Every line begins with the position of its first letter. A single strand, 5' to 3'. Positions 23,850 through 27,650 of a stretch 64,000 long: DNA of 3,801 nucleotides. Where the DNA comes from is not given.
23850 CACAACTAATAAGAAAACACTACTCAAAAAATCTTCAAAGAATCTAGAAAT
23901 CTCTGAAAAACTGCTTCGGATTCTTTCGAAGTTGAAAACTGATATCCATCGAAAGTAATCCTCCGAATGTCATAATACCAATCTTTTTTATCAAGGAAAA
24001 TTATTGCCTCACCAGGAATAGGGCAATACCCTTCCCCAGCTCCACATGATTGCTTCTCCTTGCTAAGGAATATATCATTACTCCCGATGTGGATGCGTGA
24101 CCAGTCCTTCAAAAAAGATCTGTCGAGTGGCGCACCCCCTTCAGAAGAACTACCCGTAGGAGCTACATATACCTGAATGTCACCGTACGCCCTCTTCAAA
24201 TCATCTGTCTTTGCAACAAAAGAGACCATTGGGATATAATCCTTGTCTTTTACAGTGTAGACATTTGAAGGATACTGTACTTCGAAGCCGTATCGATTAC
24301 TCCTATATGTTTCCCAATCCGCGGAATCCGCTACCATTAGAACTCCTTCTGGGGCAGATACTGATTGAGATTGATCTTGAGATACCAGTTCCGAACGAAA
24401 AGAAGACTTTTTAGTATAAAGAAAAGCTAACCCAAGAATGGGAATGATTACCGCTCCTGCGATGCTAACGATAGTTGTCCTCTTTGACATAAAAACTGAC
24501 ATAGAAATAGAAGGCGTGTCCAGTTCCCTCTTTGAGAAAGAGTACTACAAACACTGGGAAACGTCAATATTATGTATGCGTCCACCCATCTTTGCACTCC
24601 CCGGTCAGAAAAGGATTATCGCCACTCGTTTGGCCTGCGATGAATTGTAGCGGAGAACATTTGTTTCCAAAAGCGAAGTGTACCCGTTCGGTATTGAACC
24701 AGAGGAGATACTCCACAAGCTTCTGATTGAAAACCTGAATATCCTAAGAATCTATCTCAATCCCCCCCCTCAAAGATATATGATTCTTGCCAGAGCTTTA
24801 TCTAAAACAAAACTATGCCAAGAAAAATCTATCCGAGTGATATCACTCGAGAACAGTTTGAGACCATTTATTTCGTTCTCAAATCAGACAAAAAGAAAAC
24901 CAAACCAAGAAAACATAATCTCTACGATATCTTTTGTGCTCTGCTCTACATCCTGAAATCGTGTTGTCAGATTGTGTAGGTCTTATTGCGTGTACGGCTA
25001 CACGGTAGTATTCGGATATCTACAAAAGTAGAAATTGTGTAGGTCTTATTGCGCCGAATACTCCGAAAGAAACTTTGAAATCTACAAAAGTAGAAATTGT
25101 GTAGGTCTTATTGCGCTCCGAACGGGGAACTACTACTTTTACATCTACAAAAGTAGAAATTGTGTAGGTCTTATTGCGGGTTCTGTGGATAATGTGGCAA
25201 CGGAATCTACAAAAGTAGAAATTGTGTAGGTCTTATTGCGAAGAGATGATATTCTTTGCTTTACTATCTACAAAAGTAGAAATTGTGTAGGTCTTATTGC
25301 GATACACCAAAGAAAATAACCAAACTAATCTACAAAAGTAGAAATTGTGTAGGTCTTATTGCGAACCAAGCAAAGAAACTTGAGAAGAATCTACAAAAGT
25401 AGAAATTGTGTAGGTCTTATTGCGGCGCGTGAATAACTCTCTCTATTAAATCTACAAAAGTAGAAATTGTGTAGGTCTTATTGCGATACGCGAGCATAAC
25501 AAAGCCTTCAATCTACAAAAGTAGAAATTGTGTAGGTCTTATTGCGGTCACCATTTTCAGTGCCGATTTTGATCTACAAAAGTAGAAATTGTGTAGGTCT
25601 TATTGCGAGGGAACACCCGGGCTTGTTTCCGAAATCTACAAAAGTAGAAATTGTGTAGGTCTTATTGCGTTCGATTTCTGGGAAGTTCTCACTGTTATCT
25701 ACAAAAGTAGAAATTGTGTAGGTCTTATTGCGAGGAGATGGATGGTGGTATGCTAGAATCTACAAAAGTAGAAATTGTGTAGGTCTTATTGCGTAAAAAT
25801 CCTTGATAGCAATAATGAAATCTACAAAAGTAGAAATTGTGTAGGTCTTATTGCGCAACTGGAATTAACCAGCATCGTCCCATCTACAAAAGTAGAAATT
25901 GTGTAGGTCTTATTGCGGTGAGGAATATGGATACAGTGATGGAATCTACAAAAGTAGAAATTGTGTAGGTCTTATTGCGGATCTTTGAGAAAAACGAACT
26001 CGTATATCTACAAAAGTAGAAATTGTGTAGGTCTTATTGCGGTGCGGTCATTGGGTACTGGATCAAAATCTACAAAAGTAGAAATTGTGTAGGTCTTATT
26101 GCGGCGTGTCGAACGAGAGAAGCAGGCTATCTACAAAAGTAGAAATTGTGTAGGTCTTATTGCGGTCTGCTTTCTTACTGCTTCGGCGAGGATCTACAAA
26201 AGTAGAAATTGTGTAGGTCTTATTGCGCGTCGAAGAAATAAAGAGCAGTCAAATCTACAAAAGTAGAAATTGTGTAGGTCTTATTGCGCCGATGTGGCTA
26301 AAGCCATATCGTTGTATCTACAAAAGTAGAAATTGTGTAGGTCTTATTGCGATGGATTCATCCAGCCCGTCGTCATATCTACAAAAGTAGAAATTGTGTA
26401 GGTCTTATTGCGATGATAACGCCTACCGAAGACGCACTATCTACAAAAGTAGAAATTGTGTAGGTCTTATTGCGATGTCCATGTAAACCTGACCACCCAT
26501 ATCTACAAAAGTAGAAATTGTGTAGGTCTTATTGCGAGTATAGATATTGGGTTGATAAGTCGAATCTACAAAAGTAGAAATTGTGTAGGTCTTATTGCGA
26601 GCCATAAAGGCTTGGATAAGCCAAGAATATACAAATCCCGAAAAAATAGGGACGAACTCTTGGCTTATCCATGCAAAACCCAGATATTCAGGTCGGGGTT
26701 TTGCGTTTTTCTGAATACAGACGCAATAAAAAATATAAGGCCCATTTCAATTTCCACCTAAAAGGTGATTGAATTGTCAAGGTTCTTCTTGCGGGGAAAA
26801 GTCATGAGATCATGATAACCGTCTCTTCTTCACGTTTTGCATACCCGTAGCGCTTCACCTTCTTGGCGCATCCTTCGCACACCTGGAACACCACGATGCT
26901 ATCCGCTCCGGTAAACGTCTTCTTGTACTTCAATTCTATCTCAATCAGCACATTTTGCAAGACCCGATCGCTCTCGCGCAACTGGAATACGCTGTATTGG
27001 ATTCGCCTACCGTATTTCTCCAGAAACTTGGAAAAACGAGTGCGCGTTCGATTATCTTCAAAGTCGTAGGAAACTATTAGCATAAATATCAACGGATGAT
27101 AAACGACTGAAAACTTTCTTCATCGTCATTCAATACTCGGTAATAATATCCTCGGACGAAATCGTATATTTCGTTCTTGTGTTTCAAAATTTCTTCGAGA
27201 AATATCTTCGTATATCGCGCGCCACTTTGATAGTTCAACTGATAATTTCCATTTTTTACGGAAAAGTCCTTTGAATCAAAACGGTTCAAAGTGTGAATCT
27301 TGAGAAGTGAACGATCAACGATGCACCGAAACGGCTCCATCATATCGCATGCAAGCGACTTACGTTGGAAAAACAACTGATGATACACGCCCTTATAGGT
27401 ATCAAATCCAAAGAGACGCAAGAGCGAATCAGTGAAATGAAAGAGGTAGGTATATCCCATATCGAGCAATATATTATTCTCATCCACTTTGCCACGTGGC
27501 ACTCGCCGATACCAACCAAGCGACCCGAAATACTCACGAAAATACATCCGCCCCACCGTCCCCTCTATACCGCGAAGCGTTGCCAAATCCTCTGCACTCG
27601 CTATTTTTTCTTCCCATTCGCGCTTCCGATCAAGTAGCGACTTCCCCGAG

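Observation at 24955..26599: CRISPR array architecture: 26 perfect 36-nt repeats, 25-27-nt spacers, degenerate leader-distal repeat that has lost the crRNA handle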

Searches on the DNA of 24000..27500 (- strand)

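Call 13: search_rna_families(source=window, start=24000, end=27500, threshold=evalue, max_evalue=1)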
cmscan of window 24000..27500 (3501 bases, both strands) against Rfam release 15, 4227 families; matches with E-value up to 1: 1.
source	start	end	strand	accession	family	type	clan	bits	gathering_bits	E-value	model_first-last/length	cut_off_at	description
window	25753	25855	-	RF02450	ncr1175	Gene; sRNA;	-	22.1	60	0.78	1-110/110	no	Bacillus sRNA ncr1175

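Call 38: search_dna_similar(query=window:24955-26620:-, collection=phages, mode=distant, max_evalue=10, max_rows=30)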
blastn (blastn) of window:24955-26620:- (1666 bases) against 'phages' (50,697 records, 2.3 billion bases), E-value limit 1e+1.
Records with a match: 35; places in all: 35; records where one place covers at least 80% of the query: 0.
Best place of each record, by identity: >=99% 1; 95-99% 1; 90-95% 2; 80-90% 30; 60-80% 1.
By first word of the organism name: Staphylococcus 20; Campylobacter 5; Escherichia 2; Erwinia 2; Capybara 1; Shigella 1; Vibrio 1; Clostridium 1; Marine 1; Microviridae 1.
By host as written in the record: Staphylococcus epidermidis F12 6; Staphylococcus epidermidis 5; Campylobacter jejuni 4; Staphylococcus epidermidis 9142 2; Staphylococcus sp. 2; Staphylococcus epidermidis COB-Sec1 2; - 2; Erwinia amylovora strain phiEa100 ATCC 29780 2; and 10 more.
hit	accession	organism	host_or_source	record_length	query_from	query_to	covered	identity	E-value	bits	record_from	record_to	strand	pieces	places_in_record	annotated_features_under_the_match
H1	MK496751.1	Capybara microvirus Cap1_SP_223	Hydrochoerus hydrochaeris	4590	1031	1483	3%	95.9%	2e+0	82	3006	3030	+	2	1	none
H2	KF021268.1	Staphylococcus phage phiIBB-SEP1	Staphylococcus epidermidis 9142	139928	1218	1257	2%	82.5%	2e+0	42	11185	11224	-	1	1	hypothetical protein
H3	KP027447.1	Staphylococcus phage vB_SepM_ phiIPLA-C1C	Staphylococcus sp.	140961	1218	1257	2%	82.5%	2e+0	42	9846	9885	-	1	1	hypothetical protein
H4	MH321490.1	Staphylococcus phage Quidividi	Staphylococcus epidermidis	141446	1218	1257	2%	82.5%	2e+0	42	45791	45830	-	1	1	hypothetical protein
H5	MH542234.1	Staphylococcus phage Terranova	Staphylococcus epidermidis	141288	1218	1257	2%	82.5%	2e+0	42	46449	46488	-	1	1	hypothetical protein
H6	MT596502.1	Staphylococcus phage vB_SepM_BE05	Staphylococcus epidermidis F12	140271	1218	1257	2%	82.5%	2e+0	42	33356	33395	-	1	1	hypothetical protein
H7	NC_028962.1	Staphylococcus phage vB_SepM_ phiIPLA-C1C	Staphylococcus sp.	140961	1218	1257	2%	82.5%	2e+0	42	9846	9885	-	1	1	hypothetical protein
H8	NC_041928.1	Staphylococcus phage phiIBB-SEP1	Staphylococcus epidermidis 9142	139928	1218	1257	2%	82.5%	2e+0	42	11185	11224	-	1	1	hypothetical protein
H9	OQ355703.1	Staphylococcus phage vB_SepM_BE25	Staphylococcus epidermidis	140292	1218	1257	2%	82.5%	2e+0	42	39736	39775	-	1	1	hypothetical protein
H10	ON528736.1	Shigella phage ESh26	Shigella sp.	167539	1216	1256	2%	79.2%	6e+0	40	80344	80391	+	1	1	DNA topoisomerase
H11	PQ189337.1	Vibrio phage 10N.286.49.E3_PE001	Vibrio cyclitrophicus 10N.286.49.E3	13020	438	475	2%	84.2%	2e+0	41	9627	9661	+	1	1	none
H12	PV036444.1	Clostridium phage NatCom_42228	Clostridium sp. 003024715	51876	233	268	2%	83.3%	6e+0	39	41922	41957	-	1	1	DNA polymerase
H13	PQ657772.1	Escherichia phage EC.P1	Escherichia coli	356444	591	622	2%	87.5%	2e+0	41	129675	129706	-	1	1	hypothetical protein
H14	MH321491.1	Staphylococcus phage Twillingate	Staphylococcus epidermidis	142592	1218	1249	2%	87.5%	2e+0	41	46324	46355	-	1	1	hypothetical protein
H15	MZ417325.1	Staphylococcus phage PG-2021_23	Mammaliicoccus vitulinus C6867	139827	1218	1249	2%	87.5%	2e+0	41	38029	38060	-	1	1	record has no annotation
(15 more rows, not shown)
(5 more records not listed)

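Call 67: search_dna_similar(query=window:24955-26620:-, collection=plasmids, mode=distant, max_evalue=1, max_rows=10)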
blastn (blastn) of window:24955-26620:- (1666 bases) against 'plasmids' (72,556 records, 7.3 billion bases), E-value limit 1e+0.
No match.

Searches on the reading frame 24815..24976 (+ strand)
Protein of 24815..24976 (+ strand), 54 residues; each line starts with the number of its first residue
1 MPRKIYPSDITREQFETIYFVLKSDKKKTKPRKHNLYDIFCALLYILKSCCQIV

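Call 14: search_protein_families(library=pfam, proteins=[window:24815-24976:+], max_evalue=10)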
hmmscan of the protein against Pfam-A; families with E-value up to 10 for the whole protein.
seq(54 aa): 3 families
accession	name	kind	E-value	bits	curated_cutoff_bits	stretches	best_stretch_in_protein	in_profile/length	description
PF13340.11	DUF4096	-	0.00095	19.8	34.3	1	10-52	1-45/76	Putative transposase of IS4/5 family (DUF4096)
PF17257.7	DUF5323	-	0.024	15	25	1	26-39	22-35/62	Family of unknown function (DUF5323)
PF10441.14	Urb2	-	0.083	13.2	27.1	1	10-48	48-86/209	Urb2/Npa2 family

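Call 15: search_protein_families(library=ncbifam, proteins=[window:24815-24976:+], max_evalue=1)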
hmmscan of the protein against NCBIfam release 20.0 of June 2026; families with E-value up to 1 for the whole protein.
seq(54 aa): 2 families
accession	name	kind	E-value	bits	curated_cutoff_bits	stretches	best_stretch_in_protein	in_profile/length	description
NF033580.1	transpos_IS5_3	equivalog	9.5e-08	31.9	110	1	6-52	1-47/258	IS5 family transposase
NF010754.0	PRK14157.1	equivalog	0.08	12.9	211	1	9-48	99-138/227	nucleotide exchange factor GrpE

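Call 29: find_homologous_proteins(query=window:24815-24970:+, max_evalue=0.001)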
Query seq(52 aa) (52 aa): 53 proteins with E <= 0.001 among 53 candidates.
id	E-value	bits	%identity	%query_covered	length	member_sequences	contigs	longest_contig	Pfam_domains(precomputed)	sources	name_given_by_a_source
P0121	2.2e-14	70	71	100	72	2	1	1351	PF13340.12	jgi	jgi:transposase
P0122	2.7e-14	70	71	100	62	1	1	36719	PF13340.12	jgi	jgi:transposase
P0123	7.8e-13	65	63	94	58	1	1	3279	PF13340.12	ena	-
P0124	1.2e-12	65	68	90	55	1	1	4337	PF13340.12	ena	-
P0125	1.4e-12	64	62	96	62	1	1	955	PF13340.12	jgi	-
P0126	1.6e-12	64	66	96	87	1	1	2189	PF13340.12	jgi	jgi:transposase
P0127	1.8e-12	64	64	96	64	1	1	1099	PF13340.12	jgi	jgi:transposase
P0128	1.9e-12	64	68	90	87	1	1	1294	PF13340.12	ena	-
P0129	1.9e-12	64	62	96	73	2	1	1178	PF13340.12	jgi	jgi:transposase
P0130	1.9e-12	64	70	90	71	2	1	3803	PF13340.12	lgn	-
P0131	2.1e-12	64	70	90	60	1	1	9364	PF13340.12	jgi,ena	jgi:transposase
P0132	4.7e-12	63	63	94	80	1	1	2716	PF13340.12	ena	-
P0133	6.6e-12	62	66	96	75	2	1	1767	PF13340.12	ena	-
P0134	6.7e-12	62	64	90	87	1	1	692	PF13340.12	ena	-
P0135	1.4e-11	61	66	90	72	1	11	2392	PF13340.12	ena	-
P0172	2.4e-5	42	67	69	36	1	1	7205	-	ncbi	ncbi:MAG: IS5/IS1182 family transposase, partial [Candidatus Moraniibacteriota bacterium]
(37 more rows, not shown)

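Call 31: find_encoding_contigs(protein=P0172, flank=8000, max_places=3)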
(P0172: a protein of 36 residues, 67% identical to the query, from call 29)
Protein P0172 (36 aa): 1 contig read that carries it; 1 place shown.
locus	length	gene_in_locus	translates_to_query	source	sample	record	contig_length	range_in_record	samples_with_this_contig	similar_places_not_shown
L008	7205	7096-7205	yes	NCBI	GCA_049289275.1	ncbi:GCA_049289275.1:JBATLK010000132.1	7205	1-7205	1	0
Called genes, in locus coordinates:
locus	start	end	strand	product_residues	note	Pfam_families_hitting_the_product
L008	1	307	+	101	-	PF13620:CarboxypepD_reg (weak)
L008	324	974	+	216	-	-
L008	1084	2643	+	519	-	-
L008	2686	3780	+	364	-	PF11104:PilM_2, PF14450:FtsA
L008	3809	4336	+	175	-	-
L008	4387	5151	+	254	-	-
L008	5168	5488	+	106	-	-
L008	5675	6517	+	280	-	PF00188:CAP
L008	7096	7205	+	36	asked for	?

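Call 53: find_encoding_contigs(protein=P0122, flank=2500, max_places=2)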
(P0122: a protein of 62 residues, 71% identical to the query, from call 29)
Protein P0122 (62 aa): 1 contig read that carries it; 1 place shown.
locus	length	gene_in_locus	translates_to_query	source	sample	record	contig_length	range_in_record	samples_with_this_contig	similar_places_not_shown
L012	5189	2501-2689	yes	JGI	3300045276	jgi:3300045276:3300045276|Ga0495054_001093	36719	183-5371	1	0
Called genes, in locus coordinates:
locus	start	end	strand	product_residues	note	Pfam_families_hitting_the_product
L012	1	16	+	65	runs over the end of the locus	?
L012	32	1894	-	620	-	PF02018:CBM_4_9 (faint), PF01522:Polysacc_deac_1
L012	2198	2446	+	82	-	PF00128:Alpha-amylase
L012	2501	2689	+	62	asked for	PF13340:DUF4096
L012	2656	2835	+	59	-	-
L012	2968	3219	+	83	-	PF01609:DDE_Tnp_1, PF13586:DDE_Tnp_1_2 (weak)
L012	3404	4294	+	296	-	PF00483:NTP_transferase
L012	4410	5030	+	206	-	PF00702:Hydrolase, PF13419:HAD_2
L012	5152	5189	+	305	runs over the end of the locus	-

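Call 54: find_encoding_contigs(protein=P0130, flank=2500, max_places=2)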
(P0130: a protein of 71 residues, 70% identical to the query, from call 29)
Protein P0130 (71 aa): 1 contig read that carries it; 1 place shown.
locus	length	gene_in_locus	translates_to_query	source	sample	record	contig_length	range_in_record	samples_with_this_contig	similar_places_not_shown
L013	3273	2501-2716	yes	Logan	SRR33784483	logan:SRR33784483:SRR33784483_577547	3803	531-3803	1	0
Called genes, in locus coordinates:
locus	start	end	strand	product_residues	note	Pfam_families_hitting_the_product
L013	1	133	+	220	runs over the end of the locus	?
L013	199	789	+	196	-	-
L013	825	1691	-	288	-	PF08843:AbiEii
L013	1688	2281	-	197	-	PF13338:AbiEi_4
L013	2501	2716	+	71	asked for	PF13340:DUF4096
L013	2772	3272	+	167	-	?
